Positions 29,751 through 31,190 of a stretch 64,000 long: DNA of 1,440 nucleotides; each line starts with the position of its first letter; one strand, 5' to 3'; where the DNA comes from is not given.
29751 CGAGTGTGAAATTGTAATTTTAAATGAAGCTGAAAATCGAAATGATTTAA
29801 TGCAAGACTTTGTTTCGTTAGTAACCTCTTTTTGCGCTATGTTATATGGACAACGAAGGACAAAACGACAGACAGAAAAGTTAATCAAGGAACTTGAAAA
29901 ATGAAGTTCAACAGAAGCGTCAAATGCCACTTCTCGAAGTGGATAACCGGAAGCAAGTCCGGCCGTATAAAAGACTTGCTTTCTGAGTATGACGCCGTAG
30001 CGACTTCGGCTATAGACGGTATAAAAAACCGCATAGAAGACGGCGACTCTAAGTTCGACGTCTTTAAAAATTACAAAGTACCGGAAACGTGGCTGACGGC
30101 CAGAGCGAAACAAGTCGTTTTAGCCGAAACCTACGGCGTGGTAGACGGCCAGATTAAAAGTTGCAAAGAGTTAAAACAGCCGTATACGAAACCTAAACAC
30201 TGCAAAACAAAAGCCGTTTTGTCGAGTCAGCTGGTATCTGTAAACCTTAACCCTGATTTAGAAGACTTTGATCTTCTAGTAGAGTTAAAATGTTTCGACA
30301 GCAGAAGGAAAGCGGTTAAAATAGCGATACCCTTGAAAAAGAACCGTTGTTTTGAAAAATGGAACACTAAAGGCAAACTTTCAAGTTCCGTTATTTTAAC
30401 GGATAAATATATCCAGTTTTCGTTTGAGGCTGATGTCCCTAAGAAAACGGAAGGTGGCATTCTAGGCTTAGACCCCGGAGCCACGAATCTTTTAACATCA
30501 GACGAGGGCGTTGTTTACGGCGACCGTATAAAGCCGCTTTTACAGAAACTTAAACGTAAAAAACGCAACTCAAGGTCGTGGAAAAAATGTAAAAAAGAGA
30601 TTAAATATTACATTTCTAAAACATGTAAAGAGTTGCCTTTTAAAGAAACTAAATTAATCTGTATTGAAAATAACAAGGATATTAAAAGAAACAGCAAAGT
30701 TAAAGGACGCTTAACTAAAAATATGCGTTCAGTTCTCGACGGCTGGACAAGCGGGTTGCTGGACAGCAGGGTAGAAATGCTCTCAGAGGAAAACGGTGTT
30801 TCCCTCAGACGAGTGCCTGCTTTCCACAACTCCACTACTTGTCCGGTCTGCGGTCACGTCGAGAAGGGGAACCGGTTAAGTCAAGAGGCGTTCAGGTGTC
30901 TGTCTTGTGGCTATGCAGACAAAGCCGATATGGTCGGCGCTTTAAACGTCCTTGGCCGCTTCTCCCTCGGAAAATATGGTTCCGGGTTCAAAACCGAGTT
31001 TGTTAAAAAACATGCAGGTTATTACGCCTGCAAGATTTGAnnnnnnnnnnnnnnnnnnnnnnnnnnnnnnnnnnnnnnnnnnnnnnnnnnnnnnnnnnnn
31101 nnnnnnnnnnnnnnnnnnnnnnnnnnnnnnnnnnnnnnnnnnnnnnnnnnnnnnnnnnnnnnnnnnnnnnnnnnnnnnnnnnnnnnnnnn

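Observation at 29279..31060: Three diverged IS607-family TnpB elements in a phage genome: one complete (tnpA+tnpB), two tnpB-only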

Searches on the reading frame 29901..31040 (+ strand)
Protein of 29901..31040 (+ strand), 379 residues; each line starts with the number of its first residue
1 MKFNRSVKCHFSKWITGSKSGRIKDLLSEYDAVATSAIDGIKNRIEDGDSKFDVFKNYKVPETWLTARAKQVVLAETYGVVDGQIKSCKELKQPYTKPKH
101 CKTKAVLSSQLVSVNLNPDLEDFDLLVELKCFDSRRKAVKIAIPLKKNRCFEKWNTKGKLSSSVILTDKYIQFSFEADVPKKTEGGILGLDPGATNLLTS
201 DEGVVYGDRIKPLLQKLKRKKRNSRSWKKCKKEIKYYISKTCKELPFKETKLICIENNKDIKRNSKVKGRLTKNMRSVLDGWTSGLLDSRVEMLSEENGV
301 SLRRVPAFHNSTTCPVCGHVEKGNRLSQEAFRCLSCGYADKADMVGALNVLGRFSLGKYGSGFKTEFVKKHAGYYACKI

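Call 4: search_protein_families(library=pfam, proteins=[window:29901-31040:+], max_evalue=0.01)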
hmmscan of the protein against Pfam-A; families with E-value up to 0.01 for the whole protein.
window:29901-31040:+ (379 aa): 1 family
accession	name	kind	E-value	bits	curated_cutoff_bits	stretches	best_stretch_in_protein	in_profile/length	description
PF07282.18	Cas12f1-like_TNB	-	8.5e-12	45.5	26.3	1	290-350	7-60/60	Cas12f1-like, TNB domain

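Call 7: search_solved_structures(query=window:29901-31040:+, max_evalue=1, show_alignments=2)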
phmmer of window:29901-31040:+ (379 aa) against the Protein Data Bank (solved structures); distinct sequences matched with E-value up to 1: 22.
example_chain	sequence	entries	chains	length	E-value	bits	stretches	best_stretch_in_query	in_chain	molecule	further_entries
8hr5_A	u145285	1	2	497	1.3e-10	44.1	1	271-351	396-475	Transposase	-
9nzq_A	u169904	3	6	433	4.1e-10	42.4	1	279-350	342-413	Cas12f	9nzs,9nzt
9nzo_B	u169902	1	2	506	4.3e-09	39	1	210-335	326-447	Cas12f Effector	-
9nzr_A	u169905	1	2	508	4.3e-09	39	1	210-335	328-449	Cas12f Nuclease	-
7wju_A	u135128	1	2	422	5.8e-09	38.6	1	278-350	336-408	OrfB_Zn_ribbon domain-containing protein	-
8j12_A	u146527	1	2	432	6e-09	38.6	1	278-350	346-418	Transposase IS605 OrfB C-terminal domain-containing protein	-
8j3r_A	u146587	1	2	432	6e-09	38.6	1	278-350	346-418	Transposase IS605 OrfB C-terminal domain-containing protein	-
8j1j_A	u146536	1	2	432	6.1e-09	38.5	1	278-350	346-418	Transposase IS605 OrfB C-terminal domain-containing protein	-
8dzj_A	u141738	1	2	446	6.3e-09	38.5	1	278-350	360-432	OrfB_Zn_ribbon domain-containing protein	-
9nzp_A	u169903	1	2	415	2.3e-07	33.4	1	275-351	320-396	IS200/IS605 family element transposase accessory protein TnpB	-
9i8y_A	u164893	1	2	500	3.2e-07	32.9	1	278-347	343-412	CRISPR-associated endodeoxyribonuclease Cas12f1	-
8iaz_A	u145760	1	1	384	2.6e-06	29.9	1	236-350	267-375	Transposase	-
7lys_A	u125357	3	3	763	9.6e-06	28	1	304-353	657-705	CasPhi-2 | CasPhi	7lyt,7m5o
7l48_A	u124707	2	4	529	0.0006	22.1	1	281-351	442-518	Cas12f | Cas12f1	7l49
7c7l_A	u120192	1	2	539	0.00064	22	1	281-351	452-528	CRISPR-associated protein Cas14a.1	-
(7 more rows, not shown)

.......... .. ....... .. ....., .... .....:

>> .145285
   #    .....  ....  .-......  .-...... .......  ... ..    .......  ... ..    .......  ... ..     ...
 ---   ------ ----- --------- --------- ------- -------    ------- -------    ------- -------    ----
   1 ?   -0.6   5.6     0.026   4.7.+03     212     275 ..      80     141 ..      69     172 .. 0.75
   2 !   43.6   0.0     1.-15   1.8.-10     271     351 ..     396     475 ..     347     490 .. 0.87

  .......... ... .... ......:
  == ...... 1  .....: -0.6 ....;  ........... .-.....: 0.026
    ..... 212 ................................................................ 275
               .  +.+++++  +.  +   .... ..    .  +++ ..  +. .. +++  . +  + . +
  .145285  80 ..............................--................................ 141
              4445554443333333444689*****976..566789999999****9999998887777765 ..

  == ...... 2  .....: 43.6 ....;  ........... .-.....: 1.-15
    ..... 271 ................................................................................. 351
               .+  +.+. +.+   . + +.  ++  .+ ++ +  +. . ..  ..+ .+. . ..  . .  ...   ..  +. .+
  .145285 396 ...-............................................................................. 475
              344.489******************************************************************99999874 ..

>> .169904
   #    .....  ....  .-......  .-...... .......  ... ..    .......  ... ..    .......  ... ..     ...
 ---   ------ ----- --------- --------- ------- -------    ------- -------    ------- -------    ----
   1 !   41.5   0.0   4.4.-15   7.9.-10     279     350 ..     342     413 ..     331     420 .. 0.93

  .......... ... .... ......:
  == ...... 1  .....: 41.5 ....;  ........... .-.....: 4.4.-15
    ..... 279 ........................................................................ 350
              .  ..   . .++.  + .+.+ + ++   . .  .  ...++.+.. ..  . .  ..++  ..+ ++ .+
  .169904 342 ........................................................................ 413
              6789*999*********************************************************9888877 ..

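Call 12: find_homologous_proteins(query=window:29901-31037:+)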
Query window:29901-31037:+ (379 aa): 93 proteins with E <= 0.001 among 3571 candidates.
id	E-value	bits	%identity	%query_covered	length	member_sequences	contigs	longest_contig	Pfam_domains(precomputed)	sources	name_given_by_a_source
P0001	1.5e-241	819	95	100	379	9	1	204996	PF07282.19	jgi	-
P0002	1.4e-154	533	64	99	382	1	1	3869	PF07282.19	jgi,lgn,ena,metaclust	metaclust:\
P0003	3.7e-124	433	52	99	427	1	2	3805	PF07282.19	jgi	-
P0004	1.9e-123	430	54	99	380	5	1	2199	PF07282.19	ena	-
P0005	1.5e-122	427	51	99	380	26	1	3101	PF07282.19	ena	-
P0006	2.0e-122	427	52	99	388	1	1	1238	PF07282.19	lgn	-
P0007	3.7e-122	426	53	99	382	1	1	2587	PF07282.19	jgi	-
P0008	5.9e-122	425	53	99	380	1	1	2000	PF07282.19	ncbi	-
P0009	7.1e-122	425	52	99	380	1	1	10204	PF07282.19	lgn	-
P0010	1.4e-121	424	52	99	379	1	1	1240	PF07282.19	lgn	-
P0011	1.9e-121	424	52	99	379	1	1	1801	PF07282.19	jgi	-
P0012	3.4e-121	423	52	99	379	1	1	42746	PF07282.19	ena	-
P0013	3.6e-121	423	53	100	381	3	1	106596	PF07282.19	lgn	-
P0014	1.2e-120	421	51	99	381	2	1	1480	PF07282.19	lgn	-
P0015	1.4e-120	421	53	99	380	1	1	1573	PF07282.19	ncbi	-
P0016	4.4e-120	419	51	99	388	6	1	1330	PF07282.19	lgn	-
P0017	1.2e-119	418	52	99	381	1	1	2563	PF07282.19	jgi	jgi:ssDNA-binding Zn-finger/Zn-ribbon topoisomerase 1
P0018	1.5e-119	417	52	99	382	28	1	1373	PF07282.19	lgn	-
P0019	1.6e-119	417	50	99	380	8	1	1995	PF07282.19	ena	-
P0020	1.7e-119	417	51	99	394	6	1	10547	PF07282.19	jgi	-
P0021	5.7e-119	416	50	99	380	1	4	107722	PF07282.19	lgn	-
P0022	1.0e-118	415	51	100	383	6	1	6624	PF12760.13,PF07282.19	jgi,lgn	jgi:transposase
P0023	1.2e-118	414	50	99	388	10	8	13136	PF07282.19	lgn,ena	-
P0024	1.2e-118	414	51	99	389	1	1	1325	PF07282.19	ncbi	-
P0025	1.3e-118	414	52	99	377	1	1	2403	PF07282.19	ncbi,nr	ncbi:MAG TPA: transposase, partial [Candidatus Glassbacteria bacterium]|nr:transposase [Candidatus G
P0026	1.5e-118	414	52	99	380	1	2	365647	PF07282.19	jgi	-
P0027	1.8e-118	414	51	100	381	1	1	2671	PF07282.19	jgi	jgi:hypothetical protein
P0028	1.2e-117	411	52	99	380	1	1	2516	PF07282.19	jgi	-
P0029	2.1e-117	410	52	99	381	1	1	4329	PF07282.19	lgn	-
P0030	5.8e-117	409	52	99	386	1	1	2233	PF07282.19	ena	-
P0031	4.5e-116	406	51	99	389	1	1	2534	PF07282.19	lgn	-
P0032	1.4e-115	404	50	100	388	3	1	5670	PF07282.19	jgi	jgi:transposase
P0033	1.7e-115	404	50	99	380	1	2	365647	PF07282.19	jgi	-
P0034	4.3e-115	403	50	98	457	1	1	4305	PF07282.19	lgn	-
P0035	8.9e-114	398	50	100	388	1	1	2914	PF12760.13,PF07282.19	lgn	-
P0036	9.6e-114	398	52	99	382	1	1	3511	PF07282.19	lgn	-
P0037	1.0e-113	398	50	100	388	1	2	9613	PF12760.13,PF07282.19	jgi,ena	-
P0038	2.4e-113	397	50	100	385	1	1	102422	PF07282.19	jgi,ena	-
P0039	2.7e-113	397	50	99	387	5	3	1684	PF07282.19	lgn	-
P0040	3.2e-113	397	50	100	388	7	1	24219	PF07282.19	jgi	jgi:hypothetical protein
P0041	7.5e-113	395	51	99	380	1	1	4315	PF07282.19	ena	-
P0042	1.6e-112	394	51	99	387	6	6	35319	PF07282.19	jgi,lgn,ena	jgi:ribosomal protein L37AE/L43A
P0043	2.3e-112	394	50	99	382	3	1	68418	PF07282.19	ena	-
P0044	5.4e-112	393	50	99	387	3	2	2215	PF07282.19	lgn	-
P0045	5.5e-112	393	49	100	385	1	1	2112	PF07282.19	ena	-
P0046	7.6e-112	392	50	99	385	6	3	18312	PF12760.13,PF07282.19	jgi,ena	-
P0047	1.7e-111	391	51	99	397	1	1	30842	PF07282.19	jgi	jgi:transposase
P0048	2.3e-111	390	52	99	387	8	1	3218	PF07282.19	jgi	-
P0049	6.8e-111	389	50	100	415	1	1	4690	PF07282.19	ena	-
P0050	2.9e-110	387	51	100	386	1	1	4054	PF07282.19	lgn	-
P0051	7.4e-110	386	49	99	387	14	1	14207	PF07282.19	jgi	jgi:transposase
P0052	3.3e-109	383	51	99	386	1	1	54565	PF07282.19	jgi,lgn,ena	-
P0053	4.2e-109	383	50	99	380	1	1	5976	PF07282.19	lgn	-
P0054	5.3e-109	383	51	99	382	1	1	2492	PF07282.19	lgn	-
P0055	1.7e-108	381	50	99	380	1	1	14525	PF07282.19,PF08271.18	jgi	jgi:transposase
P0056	2.5e-108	380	50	100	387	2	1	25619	PF07282.19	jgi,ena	-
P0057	2.9e-107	377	48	99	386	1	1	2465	PF07282.19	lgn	-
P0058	7.0e-106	372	53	82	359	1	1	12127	PF07282.19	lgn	-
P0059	1.0e-105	372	49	99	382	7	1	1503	PF07282.19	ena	-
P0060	3.0e-105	370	49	100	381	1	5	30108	PF07282.19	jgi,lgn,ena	jgi:transposase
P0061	6.9e-105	369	48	100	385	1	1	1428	PF07282.19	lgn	-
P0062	2.1e-104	368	49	99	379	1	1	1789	PF07282.19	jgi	jgi:transposase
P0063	8.4e-104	366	48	99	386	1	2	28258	PF07282.19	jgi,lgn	jgi:hypothetical protein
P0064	3.1e-103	364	48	99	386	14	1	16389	PF07282.19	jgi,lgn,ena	jgi:transposase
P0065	7.6e-103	362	47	100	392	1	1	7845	PF07282.19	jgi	jgi:transposase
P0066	1.2e-102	362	46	99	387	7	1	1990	PF07282.19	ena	-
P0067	2.2e-102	361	48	99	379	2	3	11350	PF07282.19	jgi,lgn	jgi:transposase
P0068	2.6e-101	357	48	99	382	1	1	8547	PF07282.19,PF08271.18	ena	-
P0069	6.5e-101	356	46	99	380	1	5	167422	PF07282.19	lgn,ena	-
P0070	6.4e-99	350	58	71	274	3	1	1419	PF07282.19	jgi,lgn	jgi:transposase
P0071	4.0e-98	347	49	89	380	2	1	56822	PF07282.19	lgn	-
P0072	7.5e-98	346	44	99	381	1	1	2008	PF07282.19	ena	-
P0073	8.0e-93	329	46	99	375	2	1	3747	PF07282.19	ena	-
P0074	7.9e-91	323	42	100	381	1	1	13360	PF07282.19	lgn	-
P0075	2.0e-90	322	54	72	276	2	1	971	PF07282.19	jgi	jgi:transposase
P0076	6.0e-90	320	44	99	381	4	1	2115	PF07282.19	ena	-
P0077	7.7e-90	320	55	72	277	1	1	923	PF12760.13,PF07282.19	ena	-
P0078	2.9e-89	318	45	96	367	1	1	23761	PF07282.19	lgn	-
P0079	4.6e-88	314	44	96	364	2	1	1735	PF07282.19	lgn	-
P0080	7.0e-88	313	44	99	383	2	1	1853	PF07282.19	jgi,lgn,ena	-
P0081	3.2e-83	298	54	67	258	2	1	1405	PF12760.13,PF07282.19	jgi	jgi:transposase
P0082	7.9e-74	267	40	96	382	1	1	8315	PF07282.19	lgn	-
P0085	1.2e-53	201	35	96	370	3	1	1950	PF07282.19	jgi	jgi:putative transposase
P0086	6.4e-50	188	34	84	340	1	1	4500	PF07282.19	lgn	-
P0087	1.5e-46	177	33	96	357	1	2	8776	PF07282.19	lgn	-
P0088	1.5e-17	82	28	52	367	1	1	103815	PF07282.19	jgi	jgi:IS605 OrfB family transposase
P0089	4.6e-13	67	32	45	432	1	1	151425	PF12323.15,PF01385.26,PF07282.19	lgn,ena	-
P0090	6.2e-12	63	35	41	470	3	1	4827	PF12323.15,PF01385.26,PF07282.19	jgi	-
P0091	1.5e-9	55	45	23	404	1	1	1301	PF12323.15,PF01385.26,PF07282.19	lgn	-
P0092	4.3e-6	44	28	38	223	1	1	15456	PF07282.19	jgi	jgi:IS605 OrfB family transposase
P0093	2.7e-5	41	28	48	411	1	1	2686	PF12323.15,PF01385.26,PF07282.19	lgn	-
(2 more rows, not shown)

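Call 13: find_related_loci(query=window:29901-31037:+, collection=viral_contigs, flank=6000)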
Query window:29901-31037:+ (379 aa) in viral_contigs; peptide patterns used: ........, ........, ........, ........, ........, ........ (x = any residue, [..] = any of these).
9 stretches matched a pattern, but none encodes a relative of the query by tblastn (E <= 1e-3).

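Call 14: list_cluster_members(proteins=[window:29901-31037:+, window:4667-5803:+, window:8025-9161:+])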
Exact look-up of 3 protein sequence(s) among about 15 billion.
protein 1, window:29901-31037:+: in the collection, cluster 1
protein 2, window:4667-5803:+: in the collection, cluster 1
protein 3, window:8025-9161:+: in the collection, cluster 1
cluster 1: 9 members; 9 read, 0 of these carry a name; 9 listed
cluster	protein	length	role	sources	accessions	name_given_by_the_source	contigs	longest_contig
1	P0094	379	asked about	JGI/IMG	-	-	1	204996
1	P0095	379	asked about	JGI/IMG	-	-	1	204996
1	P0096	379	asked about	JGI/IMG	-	-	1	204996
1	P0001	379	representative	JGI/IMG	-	-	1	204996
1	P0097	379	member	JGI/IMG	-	-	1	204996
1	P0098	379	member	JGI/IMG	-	-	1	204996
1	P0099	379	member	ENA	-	-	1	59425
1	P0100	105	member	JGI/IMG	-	-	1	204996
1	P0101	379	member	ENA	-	-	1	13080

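Call 15: find_encoding_contigs(protein=window:29901-31037:+, flank=10000, max_places=6)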
Protein window:29901-31037:+ (379 aa): no gene with exactly this product is on record in the collection.

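Call 16: find_encoding_contigs(protein=P0001, flank=10000, max_places=4)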
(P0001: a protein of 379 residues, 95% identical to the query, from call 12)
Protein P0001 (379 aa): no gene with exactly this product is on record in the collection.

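Call 17: find_encoding_contigs(protein=P0099, flank=10000, max_places=4)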
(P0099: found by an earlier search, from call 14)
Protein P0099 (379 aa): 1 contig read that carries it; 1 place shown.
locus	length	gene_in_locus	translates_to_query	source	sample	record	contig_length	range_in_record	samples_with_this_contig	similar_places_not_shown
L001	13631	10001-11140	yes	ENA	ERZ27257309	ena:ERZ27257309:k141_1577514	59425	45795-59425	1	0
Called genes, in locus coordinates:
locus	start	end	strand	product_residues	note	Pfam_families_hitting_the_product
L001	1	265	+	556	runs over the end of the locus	-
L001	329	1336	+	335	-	-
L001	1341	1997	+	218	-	-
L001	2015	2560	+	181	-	-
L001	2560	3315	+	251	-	-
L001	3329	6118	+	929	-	-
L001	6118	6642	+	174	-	-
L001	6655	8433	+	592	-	-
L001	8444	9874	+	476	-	-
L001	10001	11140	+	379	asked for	PF07282:Cas12f1-like_TNB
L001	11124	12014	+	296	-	-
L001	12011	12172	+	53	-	-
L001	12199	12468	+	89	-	-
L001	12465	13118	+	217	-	-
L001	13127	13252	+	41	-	-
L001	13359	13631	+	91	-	?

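Call 18: find_encoding_contigs(protein=P0101, flank=10000, max_places=4)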
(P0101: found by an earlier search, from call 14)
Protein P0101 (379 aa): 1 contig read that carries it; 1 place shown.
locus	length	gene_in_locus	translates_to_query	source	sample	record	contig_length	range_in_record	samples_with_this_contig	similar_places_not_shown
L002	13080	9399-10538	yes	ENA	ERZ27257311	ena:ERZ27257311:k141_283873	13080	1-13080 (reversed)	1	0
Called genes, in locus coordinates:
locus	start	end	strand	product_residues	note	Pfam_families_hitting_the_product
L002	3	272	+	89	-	?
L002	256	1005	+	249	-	-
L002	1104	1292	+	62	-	-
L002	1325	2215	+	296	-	-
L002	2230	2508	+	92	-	-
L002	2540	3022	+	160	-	-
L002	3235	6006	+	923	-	PF03736:EPTP (faint), PF15902:Sortilin-Vps10 (faint), PF02012:BNR (faint), PF09603:Fib_succ_major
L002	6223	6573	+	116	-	-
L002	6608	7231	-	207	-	-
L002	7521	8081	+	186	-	-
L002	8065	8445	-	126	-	-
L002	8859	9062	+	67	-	-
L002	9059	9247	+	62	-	-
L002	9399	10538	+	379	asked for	PF07282:Cas12f1-like_TNB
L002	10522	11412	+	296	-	-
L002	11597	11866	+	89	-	-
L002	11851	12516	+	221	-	-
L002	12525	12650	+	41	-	-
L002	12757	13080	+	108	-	?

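Call 19: find_related_loci(query=window:29901-31037:+, collection=metagenome_contigs, flank=10000)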
Query window:29901-31037:+ (379 aa) in metagenome_contigs; peptide patterns used: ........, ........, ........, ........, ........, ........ (x = any residue, [..] = any of these).
138 stretches matched a pattern; 1 encode a relative of the query (tblastn E <= 1e-3); 1 distinct loci.
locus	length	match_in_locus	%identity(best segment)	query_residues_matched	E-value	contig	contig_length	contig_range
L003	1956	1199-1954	94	1-252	4e-173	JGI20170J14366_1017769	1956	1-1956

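Call 22: search_protein_families(library=ncbifam, proteins=[window:29901-31037:+], max_evalue=0.01)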
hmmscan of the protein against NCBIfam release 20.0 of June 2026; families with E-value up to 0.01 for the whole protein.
window:29901-31037:+ (379 aa): 5 families
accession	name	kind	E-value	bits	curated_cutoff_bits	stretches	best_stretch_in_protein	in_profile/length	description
NF040570.1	guided_TnpB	subfamily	2e-21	76.8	100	1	138-351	131-387/389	RNA-guided endonuclease TnpB family protein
NF049972.1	CRISPR_Cas12f2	exception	1.4e-12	47.2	450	1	214-350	376-515/524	type V CRISPR-associated effector Cas12f2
NF045604.1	cas_Cas12e_CasX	equivalog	2.8e-07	29.2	200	1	325-350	856-881/886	type V CRISPR RNA-guided endonuclease Cas12e/CasX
NF038192.1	V_cas_c2c8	exception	0.0007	18.8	350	0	249-322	385-455/457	type V CRISPR-associated protein C2c8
NF038280.1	IS607_TnpB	exception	0.0083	15.1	350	0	308-351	347-389/431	IS607 family element RNA-guided endonuclease TnpB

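Call 23: find_related_loci(query=A2, collection=genome_contigs, flank=3000)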
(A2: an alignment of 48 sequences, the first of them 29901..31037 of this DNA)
Query A2 (379 aa) in genome_contigs; peptide patterns used: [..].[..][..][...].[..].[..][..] (x = any residue, [..] = any of these).
10 stretches matched a pattern, but none encodes a relative of the query by tblastn (E <= 1e-3).

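Call 24: find_related_loci(query=A2, collection=viral_contigs, flank=3000)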
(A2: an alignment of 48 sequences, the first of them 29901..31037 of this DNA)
Query A2 (379 aa) in viral_contigs; peptide patterns used: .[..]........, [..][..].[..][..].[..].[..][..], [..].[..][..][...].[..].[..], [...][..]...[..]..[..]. (x = any residue, [..] = any of these).
172 stretches matched a pattern; 68 encode a relative of the query (tblastn E <= 1e-3); 67 distinct loci.
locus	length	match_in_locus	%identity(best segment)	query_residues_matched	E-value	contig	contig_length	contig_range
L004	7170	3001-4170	51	1-376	7e-127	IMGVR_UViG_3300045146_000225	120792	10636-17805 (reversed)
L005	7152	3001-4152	52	1-376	6e-127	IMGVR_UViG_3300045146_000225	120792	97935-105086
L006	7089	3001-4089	44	1-365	6e-93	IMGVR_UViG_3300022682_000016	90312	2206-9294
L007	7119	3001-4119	39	1-366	4e-78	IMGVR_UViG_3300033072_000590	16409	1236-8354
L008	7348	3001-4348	48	1-376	2e-77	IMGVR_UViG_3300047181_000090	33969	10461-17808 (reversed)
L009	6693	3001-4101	39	1-364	9e-73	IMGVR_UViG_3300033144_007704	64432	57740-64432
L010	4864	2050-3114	36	1-365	1e-63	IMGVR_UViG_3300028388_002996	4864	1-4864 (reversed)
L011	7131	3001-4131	51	1-375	3e-121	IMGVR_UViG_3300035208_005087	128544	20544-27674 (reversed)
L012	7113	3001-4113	35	1-369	7e-58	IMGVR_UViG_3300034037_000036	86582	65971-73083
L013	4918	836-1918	34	1-364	2e-57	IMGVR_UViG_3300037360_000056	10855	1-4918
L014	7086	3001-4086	34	1-364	1e-55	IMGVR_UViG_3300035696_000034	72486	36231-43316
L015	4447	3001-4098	33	1-374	3e-55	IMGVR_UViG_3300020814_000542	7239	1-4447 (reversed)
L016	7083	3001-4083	35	5-364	2e-54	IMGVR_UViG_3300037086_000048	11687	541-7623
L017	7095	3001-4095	36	1-364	6e-54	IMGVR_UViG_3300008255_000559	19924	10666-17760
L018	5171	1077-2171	35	1-364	3e-54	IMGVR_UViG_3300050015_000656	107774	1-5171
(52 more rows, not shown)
